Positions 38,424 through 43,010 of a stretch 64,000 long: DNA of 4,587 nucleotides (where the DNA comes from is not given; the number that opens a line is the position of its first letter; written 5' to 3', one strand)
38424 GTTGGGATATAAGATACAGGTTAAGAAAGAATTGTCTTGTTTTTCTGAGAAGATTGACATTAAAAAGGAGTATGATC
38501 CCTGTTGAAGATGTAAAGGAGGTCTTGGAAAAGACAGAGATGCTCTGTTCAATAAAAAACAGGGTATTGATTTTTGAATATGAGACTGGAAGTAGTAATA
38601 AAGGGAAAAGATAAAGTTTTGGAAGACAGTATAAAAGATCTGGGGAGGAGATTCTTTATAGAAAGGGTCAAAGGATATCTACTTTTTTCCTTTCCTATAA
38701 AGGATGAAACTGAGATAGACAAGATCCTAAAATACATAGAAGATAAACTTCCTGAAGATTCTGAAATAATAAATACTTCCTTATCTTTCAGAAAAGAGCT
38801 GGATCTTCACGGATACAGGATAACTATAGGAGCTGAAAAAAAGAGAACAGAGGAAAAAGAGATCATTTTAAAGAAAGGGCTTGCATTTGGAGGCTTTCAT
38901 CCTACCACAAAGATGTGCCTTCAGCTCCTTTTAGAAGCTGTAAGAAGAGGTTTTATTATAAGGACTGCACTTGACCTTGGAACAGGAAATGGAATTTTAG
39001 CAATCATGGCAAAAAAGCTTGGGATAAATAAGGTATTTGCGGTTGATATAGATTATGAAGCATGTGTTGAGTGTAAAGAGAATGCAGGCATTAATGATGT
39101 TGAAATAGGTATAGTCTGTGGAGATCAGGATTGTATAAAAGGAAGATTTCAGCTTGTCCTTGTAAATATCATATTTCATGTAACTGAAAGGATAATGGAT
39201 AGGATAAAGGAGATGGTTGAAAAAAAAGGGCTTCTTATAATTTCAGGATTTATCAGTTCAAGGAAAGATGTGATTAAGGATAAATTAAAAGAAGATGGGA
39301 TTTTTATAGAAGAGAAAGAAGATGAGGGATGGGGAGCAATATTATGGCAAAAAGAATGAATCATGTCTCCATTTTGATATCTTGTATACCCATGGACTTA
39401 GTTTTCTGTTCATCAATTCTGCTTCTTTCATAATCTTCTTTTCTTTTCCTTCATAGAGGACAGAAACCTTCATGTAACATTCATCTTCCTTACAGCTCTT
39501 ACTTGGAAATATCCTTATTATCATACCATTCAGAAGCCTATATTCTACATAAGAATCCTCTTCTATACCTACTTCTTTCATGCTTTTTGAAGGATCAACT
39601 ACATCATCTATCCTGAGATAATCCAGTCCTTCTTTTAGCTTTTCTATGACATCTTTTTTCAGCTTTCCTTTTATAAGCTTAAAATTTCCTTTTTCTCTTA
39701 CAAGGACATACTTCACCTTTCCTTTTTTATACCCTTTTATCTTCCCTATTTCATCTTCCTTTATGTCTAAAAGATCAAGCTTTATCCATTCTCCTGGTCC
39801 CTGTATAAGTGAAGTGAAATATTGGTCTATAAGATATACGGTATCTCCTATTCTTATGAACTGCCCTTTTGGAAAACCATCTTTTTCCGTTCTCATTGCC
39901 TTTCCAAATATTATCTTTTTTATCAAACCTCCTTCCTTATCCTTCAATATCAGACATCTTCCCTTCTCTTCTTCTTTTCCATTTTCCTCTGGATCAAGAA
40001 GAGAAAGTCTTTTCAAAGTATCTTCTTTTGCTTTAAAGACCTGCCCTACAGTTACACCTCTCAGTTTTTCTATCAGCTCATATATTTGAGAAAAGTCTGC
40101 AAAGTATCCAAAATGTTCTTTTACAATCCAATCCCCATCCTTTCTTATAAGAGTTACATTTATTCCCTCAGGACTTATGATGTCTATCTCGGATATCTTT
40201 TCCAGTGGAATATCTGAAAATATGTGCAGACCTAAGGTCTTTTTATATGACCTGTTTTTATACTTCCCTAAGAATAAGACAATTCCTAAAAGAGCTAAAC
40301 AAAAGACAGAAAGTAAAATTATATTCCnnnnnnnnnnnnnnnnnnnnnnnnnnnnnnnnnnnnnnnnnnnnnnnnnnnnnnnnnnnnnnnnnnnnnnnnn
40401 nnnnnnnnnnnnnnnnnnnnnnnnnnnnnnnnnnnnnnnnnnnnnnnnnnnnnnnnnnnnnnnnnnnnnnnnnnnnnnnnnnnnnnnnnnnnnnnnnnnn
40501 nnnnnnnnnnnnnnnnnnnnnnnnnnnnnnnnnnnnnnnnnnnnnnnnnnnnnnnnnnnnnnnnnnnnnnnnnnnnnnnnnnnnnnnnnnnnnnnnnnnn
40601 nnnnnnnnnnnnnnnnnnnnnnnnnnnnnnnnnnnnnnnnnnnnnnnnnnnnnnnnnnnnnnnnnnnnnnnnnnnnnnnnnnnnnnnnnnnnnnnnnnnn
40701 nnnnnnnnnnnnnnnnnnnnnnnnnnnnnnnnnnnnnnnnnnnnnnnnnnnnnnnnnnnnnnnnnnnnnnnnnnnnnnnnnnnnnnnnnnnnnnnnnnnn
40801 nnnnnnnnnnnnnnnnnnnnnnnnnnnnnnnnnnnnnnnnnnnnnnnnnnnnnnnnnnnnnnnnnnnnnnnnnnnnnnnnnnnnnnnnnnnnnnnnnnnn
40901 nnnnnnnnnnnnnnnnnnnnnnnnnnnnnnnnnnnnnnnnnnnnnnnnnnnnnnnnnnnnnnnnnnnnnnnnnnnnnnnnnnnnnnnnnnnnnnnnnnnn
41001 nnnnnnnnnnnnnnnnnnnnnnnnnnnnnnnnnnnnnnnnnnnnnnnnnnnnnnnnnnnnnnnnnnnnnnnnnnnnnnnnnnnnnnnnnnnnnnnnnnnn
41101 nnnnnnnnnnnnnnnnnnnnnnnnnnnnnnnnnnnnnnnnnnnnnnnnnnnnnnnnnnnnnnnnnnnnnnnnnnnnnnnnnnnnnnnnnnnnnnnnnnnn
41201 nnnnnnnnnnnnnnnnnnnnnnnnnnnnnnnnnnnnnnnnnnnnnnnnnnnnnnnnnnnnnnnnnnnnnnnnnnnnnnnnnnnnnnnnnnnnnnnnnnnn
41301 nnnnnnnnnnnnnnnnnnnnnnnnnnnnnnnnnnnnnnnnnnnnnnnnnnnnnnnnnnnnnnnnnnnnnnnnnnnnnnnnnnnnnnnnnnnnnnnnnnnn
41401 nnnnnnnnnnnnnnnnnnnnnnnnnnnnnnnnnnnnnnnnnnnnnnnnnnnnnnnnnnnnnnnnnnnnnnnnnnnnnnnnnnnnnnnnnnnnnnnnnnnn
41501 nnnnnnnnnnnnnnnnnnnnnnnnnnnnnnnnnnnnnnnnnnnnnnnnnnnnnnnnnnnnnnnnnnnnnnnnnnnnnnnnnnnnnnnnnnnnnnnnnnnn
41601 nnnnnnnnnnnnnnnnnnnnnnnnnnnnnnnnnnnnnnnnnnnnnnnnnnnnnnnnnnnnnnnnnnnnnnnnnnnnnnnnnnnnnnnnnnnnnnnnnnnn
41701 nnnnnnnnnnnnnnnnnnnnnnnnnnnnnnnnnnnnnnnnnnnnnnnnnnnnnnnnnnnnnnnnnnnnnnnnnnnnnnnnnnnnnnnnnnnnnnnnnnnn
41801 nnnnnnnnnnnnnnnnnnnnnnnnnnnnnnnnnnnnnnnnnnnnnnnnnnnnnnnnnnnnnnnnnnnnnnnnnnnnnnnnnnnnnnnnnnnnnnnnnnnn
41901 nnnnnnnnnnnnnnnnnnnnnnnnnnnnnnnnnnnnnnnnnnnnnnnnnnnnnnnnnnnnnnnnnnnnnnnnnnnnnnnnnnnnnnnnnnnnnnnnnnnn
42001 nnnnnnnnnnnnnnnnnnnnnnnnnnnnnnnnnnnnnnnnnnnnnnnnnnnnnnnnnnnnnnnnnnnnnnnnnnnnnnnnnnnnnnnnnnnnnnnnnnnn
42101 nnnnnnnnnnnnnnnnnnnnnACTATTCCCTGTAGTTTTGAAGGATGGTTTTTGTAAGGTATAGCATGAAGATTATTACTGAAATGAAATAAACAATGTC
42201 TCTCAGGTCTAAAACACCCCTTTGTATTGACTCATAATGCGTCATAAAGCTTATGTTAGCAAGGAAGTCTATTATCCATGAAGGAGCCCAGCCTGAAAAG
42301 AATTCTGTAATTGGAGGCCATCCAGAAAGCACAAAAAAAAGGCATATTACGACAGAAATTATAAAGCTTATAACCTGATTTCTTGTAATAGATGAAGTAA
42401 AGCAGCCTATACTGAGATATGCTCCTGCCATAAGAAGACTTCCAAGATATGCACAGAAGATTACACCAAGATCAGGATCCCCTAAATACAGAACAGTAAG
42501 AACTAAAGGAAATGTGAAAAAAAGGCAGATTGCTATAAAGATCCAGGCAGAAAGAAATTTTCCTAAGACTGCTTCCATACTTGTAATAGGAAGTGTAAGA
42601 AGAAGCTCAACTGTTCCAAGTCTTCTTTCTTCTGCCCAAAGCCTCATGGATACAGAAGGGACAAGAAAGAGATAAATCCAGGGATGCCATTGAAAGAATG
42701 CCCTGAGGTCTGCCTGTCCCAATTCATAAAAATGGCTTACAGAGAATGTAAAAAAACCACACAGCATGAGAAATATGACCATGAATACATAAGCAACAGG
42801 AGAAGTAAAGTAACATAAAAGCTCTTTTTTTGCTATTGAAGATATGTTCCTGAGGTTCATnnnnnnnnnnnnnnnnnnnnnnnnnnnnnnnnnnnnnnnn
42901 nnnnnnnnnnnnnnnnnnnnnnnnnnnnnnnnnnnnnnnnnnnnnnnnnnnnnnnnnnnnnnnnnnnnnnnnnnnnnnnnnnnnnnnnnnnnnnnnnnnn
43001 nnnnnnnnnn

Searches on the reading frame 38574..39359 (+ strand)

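Call 9: search_protein_families(library=pfam, proteins=[window:38574-39359:+], max_evalue=0.001)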
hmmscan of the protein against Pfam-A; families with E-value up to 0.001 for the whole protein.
window:38574-39359:+ (261 aa): 5 families
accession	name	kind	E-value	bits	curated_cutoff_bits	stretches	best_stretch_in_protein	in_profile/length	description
PF06325.19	PrmA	-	2.4e-38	132.7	22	1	87-260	118-295/296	Ribosomal protein L11 methyltransferase (PrmA)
PF05175.20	MTS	-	1.2e-08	35.2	23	1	117-214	21-122/170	Methyltransferase small domain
PF13649.12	Methyltransf_25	-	4.3e-07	31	27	1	133-219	2-97/97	Methyltransferase domain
PF08241.18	Methyltransf_11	-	5e-06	27.5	21.2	1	133-223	1-95/95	Methyltransferase domain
PF02475.24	TRM5-TYW2_MTfase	-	0.0009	19.7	28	0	133-221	41-133/164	TRM5/TYW2 methyltransferase domain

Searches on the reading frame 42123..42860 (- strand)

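Call 9: search_protein_families(library=pfam, proteins=[window:42123-42860:-], max_evalue=0.001)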
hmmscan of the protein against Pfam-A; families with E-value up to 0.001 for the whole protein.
window:42123-42860:- (245 aa): 4 families
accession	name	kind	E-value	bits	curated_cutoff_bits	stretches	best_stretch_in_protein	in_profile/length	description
PF12679.13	ABC2_membrane_2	-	7e-13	48.9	27.2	1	70-178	85-197/283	ABC-2 family transporter protein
PF12698.13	ABC2_membrane_3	-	1.9e-06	27.7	31.6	1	61-231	170-340/347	ABC-2 family transporter protein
PF01061.29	ABC2_membrane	-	0.00012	22.1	26.9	1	6-209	3-202/211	ABC-2 type transporter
PF12730.13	ABC2_membrane_4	-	0.00014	22.4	27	1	26-174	20-177/179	ABC-2 family transporter protein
